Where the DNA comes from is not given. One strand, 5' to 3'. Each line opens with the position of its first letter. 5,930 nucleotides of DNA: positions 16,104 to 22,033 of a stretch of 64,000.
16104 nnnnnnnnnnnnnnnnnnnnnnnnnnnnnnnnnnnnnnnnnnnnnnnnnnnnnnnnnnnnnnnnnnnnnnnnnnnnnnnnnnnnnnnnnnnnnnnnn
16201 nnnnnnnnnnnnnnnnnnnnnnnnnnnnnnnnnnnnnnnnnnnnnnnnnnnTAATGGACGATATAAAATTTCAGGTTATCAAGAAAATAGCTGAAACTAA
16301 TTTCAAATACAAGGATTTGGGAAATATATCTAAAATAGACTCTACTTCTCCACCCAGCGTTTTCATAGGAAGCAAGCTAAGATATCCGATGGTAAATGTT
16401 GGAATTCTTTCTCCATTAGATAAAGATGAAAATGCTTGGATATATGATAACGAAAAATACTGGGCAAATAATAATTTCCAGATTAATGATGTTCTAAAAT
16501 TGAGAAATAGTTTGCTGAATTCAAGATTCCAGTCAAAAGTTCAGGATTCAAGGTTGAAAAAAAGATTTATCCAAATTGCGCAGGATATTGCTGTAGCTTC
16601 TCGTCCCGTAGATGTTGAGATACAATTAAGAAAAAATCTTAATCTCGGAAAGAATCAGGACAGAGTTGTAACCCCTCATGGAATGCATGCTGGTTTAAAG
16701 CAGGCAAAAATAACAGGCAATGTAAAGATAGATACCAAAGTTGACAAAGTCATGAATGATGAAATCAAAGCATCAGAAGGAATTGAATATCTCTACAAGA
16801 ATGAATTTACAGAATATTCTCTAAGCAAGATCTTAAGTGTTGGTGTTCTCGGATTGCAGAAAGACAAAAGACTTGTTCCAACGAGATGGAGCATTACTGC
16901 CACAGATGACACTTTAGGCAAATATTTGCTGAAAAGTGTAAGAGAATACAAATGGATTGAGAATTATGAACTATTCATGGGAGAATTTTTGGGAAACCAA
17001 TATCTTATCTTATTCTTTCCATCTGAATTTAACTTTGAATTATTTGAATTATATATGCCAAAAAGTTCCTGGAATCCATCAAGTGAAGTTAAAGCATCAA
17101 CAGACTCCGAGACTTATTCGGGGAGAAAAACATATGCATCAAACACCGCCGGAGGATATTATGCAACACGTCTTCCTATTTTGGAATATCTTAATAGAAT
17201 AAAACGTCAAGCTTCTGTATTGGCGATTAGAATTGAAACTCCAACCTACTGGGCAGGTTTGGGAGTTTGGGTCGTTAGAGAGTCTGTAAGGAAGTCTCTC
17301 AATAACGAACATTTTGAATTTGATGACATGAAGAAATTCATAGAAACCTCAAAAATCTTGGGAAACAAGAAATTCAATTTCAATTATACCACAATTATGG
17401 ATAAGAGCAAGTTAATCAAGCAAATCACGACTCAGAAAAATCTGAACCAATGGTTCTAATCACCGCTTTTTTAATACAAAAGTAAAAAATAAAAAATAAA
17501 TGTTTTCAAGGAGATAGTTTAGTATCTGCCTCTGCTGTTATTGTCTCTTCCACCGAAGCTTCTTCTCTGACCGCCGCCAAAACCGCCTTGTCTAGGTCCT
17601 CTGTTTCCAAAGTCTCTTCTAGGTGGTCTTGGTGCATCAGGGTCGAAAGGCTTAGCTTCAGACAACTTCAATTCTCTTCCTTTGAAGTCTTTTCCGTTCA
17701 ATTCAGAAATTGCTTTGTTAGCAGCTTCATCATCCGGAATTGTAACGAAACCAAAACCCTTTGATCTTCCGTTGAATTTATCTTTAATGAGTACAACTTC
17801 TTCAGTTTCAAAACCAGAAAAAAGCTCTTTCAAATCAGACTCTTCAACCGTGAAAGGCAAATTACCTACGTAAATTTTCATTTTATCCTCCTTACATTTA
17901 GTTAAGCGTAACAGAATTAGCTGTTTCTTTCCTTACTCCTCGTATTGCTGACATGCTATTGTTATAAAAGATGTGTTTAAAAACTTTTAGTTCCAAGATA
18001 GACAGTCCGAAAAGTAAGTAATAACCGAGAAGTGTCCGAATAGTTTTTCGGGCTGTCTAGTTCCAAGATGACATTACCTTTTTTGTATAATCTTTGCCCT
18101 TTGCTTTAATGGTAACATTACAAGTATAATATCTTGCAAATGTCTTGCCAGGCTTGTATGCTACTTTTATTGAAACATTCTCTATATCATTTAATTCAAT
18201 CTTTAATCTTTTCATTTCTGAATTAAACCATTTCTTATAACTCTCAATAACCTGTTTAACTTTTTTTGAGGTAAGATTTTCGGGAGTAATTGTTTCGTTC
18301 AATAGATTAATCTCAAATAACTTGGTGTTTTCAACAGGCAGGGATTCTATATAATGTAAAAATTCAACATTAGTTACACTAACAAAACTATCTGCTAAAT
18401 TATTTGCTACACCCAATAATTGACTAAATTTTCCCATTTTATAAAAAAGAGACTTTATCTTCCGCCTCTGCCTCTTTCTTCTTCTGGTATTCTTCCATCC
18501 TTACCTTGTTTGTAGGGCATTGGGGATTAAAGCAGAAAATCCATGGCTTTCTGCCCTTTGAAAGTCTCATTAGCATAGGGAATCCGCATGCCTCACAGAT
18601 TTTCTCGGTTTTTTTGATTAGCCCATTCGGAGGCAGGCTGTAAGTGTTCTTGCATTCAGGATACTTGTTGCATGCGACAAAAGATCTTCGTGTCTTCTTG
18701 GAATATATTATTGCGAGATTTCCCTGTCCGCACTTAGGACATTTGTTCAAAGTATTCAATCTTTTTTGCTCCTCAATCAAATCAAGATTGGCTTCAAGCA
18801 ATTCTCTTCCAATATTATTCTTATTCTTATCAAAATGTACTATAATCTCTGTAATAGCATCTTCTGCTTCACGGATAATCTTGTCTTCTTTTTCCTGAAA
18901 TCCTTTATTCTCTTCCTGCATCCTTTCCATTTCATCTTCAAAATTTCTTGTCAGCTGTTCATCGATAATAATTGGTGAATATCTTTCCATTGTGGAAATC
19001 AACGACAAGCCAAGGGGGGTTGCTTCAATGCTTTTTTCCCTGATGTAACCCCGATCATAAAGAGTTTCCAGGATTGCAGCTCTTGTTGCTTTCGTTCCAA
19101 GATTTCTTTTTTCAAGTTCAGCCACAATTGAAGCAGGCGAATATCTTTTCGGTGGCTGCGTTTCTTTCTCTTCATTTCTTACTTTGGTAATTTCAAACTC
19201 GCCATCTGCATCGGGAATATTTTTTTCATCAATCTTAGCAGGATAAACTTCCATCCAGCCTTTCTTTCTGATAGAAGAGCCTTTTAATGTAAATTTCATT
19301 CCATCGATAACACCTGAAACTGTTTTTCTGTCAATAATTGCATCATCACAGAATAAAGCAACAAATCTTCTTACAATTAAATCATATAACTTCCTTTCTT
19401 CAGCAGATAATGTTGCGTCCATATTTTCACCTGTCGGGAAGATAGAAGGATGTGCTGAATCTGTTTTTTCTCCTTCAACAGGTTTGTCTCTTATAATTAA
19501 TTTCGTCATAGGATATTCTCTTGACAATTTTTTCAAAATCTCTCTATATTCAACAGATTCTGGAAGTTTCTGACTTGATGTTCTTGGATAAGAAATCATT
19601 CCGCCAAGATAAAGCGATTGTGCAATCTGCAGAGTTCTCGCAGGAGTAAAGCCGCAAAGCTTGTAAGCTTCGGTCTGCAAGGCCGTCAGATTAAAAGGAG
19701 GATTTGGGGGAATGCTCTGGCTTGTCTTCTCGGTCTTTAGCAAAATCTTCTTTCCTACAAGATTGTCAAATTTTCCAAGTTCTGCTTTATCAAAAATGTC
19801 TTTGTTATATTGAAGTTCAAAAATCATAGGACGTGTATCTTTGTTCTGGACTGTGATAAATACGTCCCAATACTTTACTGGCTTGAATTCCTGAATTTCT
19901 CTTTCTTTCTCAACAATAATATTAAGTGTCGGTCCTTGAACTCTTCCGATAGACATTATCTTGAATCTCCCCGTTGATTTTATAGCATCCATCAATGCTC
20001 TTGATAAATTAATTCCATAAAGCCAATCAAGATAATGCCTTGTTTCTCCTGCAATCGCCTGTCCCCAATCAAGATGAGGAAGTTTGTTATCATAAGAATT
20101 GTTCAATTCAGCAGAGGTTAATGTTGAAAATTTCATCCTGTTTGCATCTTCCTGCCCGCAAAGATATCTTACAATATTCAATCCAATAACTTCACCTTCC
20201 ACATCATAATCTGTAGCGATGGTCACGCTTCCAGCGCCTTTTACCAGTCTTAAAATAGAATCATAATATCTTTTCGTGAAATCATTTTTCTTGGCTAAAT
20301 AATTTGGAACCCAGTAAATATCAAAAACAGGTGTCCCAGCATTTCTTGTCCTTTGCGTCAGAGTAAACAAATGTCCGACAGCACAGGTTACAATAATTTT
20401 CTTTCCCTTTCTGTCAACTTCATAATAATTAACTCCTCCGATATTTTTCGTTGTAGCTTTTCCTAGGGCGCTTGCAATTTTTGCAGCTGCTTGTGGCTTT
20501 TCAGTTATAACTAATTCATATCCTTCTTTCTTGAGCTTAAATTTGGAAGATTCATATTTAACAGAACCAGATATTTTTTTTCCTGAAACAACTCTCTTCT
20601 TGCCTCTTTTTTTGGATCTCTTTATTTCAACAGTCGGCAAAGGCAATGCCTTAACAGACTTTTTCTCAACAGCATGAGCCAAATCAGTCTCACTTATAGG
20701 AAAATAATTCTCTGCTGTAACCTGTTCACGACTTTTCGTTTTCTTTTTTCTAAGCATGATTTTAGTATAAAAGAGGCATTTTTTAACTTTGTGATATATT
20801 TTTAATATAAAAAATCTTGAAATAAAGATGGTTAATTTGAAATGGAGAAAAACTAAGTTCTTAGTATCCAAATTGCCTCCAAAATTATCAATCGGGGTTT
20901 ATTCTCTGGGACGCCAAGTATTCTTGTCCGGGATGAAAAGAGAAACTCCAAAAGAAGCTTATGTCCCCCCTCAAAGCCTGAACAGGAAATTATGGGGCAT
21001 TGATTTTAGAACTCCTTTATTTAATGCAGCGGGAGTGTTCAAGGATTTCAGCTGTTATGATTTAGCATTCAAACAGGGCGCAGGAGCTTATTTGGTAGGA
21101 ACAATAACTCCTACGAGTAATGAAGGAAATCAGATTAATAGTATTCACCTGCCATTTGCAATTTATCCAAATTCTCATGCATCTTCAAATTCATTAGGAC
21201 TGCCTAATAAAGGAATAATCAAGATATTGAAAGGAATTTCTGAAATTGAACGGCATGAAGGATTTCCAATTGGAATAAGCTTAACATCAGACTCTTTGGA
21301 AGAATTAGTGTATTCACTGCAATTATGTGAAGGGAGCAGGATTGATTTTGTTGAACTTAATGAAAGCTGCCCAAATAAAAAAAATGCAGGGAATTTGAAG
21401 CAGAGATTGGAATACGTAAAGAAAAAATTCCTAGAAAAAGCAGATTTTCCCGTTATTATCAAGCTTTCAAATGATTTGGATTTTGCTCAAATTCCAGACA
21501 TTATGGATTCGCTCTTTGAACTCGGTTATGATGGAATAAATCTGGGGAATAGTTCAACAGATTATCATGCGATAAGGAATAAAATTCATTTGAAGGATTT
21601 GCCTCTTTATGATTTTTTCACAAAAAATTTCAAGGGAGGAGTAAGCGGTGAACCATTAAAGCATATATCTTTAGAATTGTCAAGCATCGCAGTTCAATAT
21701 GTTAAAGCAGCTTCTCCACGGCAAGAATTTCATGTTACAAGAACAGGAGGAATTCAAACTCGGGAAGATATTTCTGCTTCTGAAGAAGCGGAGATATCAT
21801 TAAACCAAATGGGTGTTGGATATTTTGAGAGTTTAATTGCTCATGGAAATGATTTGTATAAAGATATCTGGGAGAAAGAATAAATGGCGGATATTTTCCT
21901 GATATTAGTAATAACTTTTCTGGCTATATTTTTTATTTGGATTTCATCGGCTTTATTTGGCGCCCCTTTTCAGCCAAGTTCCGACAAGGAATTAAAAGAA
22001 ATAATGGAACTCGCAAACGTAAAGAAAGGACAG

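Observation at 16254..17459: Unknown 401-aa protein after radB carries a C-terminal PIP box nearly identical to the FEN-1 PIP box in the same window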

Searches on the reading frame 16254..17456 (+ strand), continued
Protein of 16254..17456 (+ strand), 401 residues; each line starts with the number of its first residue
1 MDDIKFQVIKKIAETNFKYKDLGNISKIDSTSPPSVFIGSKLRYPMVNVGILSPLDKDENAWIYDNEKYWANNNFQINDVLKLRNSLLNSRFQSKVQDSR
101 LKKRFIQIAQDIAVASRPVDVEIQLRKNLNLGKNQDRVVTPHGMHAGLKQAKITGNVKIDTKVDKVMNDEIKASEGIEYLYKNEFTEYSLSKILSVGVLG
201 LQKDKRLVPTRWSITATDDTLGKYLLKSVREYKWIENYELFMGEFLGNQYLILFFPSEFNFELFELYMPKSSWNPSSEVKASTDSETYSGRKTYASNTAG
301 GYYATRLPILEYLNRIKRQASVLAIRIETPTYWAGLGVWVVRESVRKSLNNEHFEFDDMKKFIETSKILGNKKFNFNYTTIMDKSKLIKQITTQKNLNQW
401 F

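Call 61: fold_search(model_id=the predicted structure, library=pdb)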
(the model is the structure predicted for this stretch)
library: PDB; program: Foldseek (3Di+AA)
matches with E <= 10: 431; with E <= 0.001: 0
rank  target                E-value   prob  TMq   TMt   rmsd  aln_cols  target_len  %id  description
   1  5w25_B                2.0e-02  0.44  0.15  0.11  14.9       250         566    5  Crystal structure of Aspartyl-tRNA synthetase from Mycobacterium tuberculosis complexed with L-Aspartic Acid (released 2017-06-14)
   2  4o2d_B                2.3e-02  0.66  0.17  0.14  14.2       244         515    5  Crystal structure of aspartyl-tRNA synthetase from Mycobacterium smegmatis with bound aspartic acid (released 2014-01-22)
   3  3zm7_C                3.0e-02  0.15  0.16  0.18  16.1       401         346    9  CRYSTAL STRUCTURE OF THE ATPASE REGION OF Mycobacterium tuberculosis GyrB WITH AMPPCP (released 2013-09-18)
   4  4o2d_A                3.3e-02  0.57  0.17  0.12  14.1       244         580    5  Crystal structure of aspartyl-tRNA synthetase from Mycobacterium smegmatis with bound aspartic acid (released 2014-01-22)
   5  5w25_A                4.4e-02  0.47  0.17  0.12  14.8       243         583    5  Crystal structure of Aspartyl-tRNA synthetase from Mycobacterium tuberculosis complexed with L-Aspartic Acid (released 2017-06-14)
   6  4rmf                  5.5e-02  0.72  0.18  0.13  12.0       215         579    6  Biochemical and structural characterization of mycobacterial aspartyl-tRNA synthetase AspS, a promising TB drug target (released 2014-11-19)
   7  3zm7_D                6.9e-02  0.11  0.15  0.16  15.4       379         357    8  CRYSTAL STRUCTURE OF THE ATPASE REGION OF Mycobacterium tuberculosis GyrB WITH AMPPCP (released 2013-09-18)
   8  4wj3_M                7.3e-02  0.41  0.16  0.12  13.2       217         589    7  Crystal structure of the asparagine transamidosome from Pseudomonas aeruginosa (released 2014-12-31)
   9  3zm7_A                7.3e-02  0.10  0.15  0.16  15.8       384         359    8  CRYSTAL STRUCTURE OF THE ATPASE REGION OF Mycobacterium tuberculosis GyrB WITH AMPPCP (released 2013-09-18)
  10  1c0a_A                7.7e-02  0.44  0.16  0.11  13.1       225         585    6  CRYSTAL STRUCTURE OF THE E. COLI ASPARTYL-TRNA SYNTHETASE : TRNAASP : ASPARTYL-ADENYLATE COMPLEX (released 1999-11-23)
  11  4wj4_A                7.7e-02  0.44  0.16  0.12  12.8       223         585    6  Crystal structure of non-discriminating aspartyl-tRNA synthetase from Pseudomonas aeruginosa complexed with tRNA(Asn)  (released 2014-12-31)
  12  1eqr_A                9.6e-02  0.35  0.15  0.11  13.6       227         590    7  CRYSTAL STRUCTURE OF FREE ASPARTYL-TRNA SYNTHETASE FROM ESCHERICHIA COLI (released 2000-06-29)
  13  3zm7_E                1.0e-01  0.11  0.15  0.17  15.3       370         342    9  CRYSTAL STRUCTURE OF THE ATPASE REGION OF Mycobacterium tuberculosis GyrB WITH AMPPCP (released 2013-09-18)
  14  3zm7_B                1.1e-01  0.08  0.15  0.16  16.3       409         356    7  CRYSTAL STRUCTURE OF THE ATPASE REGION OF Mycobacterium tuberculosis GyrB WITH AMPPCP (released 2013-09-18)
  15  5j5p_A                1.2e-01  0.08  0.15  0.15  17.5       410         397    8  AMP-PNP-stabilized ATPase domain of topoisomerase IV from Streptococcus pneumoniae, complex type I (released 2017-07-26)
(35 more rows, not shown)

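Call 62: find_encoding_contigs(protein=P0001, flank=3000, max_places=4)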
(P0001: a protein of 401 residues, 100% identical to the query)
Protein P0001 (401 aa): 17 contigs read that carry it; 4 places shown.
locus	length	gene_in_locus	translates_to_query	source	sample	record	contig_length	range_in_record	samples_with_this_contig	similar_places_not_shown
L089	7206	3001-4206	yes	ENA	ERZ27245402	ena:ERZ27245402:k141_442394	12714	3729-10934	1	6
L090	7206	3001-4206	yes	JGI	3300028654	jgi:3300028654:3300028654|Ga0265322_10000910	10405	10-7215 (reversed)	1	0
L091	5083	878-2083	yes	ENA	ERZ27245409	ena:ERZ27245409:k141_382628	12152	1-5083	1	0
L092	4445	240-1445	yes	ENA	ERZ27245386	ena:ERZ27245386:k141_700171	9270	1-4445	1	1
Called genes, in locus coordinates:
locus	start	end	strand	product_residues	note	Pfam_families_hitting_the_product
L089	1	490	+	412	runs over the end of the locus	PF13506:Glyco_transf_21, PF00535:Glycos_transf_2, PF10111:Glyco_tranf_2_2, PF13641:Glyco_tranf_2_3, PF13632:Glyco_trans_2_3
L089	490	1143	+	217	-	-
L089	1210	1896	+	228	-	-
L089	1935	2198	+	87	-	PF13656:RNA_pol_L_2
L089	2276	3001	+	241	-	PF00154:RecA_N, PF03796:DnaB_C (faint), PF06745:ATPase, PF08423:Rad51, PF13481:AAA_25, PF13479:AAA_24 (weak), PF05707:Zot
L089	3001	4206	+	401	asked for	PF04894:Nre_N, PF04895:Nre_C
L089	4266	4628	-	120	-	PF00076:RRM_1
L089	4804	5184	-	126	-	-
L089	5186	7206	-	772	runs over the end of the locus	PF01751:Toprim, PF01131:Topoisom_bac, PF01396:Zn_ribbon_Top1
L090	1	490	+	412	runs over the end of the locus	PF13506:Glyco_transf_21, PF00535:Glycos_transf_2, PF10111:Glyco_tranf_2_2, PF13641:Glyco_tranf_2_3, PF13632:Glyco_trans_2_3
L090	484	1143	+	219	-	-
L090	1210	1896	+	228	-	-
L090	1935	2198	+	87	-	PF13656:RNA_pol_L_2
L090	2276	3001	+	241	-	PF00154:RecA_N, PF03796:DnaB_C (faint), PF06745:ATPase, PF08423:Rad51, PF13481:AAA_25, PF13479:AAA_24 (weak), PF05707:Zot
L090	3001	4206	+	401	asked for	PF04894:Nre_N, PF04895:Nre_C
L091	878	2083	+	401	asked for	PF04894:Nre_N, PF04895:Nre_C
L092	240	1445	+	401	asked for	PF04894:Nre_N, PF04895:Nre_C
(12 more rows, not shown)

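Call 64: fold_search(model_id=the predicted structure, library=viral)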
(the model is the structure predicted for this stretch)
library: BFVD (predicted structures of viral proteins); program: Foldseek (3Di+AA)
matches with E <= 10: 384; with E <= 0.001: 0
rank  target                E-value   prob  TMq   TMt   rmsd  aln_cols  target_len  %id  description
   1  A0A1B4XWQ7            6.7e-02  0.06  0.11  0.08  21.4       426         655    9  Uncharacterized protein [Tenacibaculum phage pT24]
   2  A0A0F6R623            8.0e-02  0.57  0.15  0.27   8.2       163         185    8  Uncharacterized protein [Sinorhizobium phage phiM9]
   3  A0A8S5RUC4            8.0e-02  0.10  0.16  0.11  17.1       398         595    9  (no name in the UniProt tables at hand)
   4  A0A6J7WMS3            8.4e-02  0.60  0.17  0.27  12.0       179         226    8  Uncharacterized protein [uncultured Caudovirales phage]
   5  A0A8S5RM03            9.4e-02  0.41  0.16  0.29   8.7       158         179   11  Single strand binding protein [virus sp. ctQiC1]
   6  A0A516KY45            1.1e-01  0.69  0.16  0.34   6.5       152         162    7  (no name in the UniProt tables at hand)
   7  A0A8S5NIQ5            1.1e-01  0.60  0.16  0.33   6.6       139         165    9  Single stranded DNA binding protein [Siphoviridae sp. ctsMn4]
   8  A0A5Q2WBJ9            1.2e-01  0.28  0.15  0.27   8.8       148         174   12  (no name in the UniProt tables at hand)
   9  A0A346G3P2            1.3e-01  0.03  0.12  0.12  20.6       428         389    8  (no name in the UniProt tables at hand)
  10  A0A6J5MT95            1.6e-01  0.44  0.15  0.35   8.7       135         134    4  Single-stranded DNA-binding protein [uncultured Caudovirales phage]
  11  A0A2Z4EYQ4            1.7e-01  0.03  0.09  0.09  23.0       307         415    8  (no name in the UniProt tables at hand)
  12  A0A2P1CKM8            2.0e-01  0.38  0.16  0.18   8.6       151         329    8  Uncharacterized protein [Pantoea phage vB_PagS_Vid5]
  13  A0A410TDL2            2.3e-01  0.23  0.16  0.21  14.5       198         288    6  (no name in the UniProt tables at hand)
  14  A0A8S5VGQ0            2.3e-01  0.06  0.17  0.16  18.2       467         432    9  DNA topoisomerase (ATP-hydrolyzing) [Myoviridae sp. ctkfK18]
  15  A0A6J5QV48            2.6e-01  0.54  0.17  0.37   6.4       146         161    8  DUF669 domain-containing protein [uncultured Caudovirales phage]
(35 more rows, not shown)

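Call 68: search_solved_structures(query=A4, max_evalue=1)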
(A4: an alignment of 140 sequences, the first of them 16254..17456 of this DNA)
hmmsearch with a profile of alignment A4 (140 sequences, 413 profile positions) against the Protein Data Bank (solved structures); distinct sequences matched with E-value up to 1: 0.

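Call 69: search_protein_families(library=padloc, proteins=[window:16254-17456:+], max_evalue=0.01)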
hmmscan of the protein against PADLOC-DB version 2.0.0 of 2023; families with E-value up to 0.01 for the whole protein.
window:16254-17456:+ (401 aa): 0 families

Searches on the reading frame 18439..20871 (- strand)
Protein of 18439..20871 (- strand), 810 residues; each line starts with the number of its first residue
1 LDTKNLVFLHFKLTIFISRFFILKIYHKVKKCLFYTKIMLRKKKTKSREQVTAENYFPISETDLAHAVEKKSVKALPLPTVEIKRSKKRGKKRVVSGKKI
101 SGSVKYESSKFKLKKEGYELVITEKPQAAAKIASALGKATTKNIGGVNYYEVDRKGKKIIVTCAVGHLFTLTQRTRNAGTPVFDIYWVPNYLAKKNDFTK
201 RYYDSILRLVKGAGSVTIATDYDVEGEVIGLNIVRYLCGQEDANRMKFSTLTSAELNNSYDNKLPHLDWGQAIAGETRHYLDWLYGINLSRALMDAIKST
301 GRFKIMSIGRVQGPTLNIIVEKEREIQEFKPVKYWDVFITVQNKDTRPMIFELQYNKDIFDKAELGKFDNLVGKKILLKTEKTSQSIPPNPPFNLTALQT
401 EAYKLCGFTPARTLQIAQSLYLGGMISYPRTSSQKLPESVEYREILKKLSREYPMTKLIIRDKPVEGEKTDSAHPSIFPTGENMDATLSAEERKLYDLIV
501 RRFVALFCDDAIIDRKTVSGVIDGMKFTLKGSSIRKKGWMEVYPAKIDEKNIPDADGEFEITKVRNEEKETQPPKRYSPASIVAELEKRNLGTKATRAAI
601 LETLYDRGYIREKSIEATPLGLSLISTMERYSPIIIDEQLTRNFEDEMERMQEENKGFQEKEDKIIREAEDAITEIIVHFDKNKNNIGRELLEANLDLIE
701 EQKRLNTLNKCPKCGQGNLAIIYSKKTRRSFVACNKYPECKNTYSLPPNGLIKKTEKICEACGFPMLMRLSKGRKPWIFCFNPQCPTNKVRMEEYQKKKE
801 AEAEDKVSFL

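Call 42: search_protein_families(library=pfam, proteins=[window:18439-20871:-], max_evalue=0.00001)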
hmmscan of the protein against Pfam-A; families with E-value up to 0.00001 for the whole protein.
window:18439-20871:- (810 aa): 3 families
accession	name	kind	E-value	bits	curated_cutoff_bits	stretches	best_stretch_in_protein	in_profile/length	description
PF01131.25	Topoisom_bac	-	1.4e-106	357.4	35.1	1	271-656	6-404/411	DNA topoisomerase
PF01751.28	Toprim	-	1.1e-11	45.2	23.1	1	119-249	1-94/96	Toprim domain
PF01396.24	Zn_ribbon_Top1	-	6.2e-11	42.3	32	1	709-749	2-39/39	Topoisomerase DNA binding C4 zinc finger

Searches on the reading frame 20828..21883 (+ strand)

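Call 55: search_protein_families(library=pfam, proteins=[window:20828-21883:+], max_evalue=0.0001)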
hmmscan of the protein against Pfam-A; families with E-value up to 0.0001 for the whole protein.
window:20828-21883:+ (351 aa): 1 family
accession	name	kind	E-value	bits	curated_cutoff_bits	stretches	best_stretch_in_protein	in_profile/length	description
PF01180.27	DHO_dh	-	9.1e-33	114.1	27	1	51-333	2-274/291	Dihydroorotate dehydrogenase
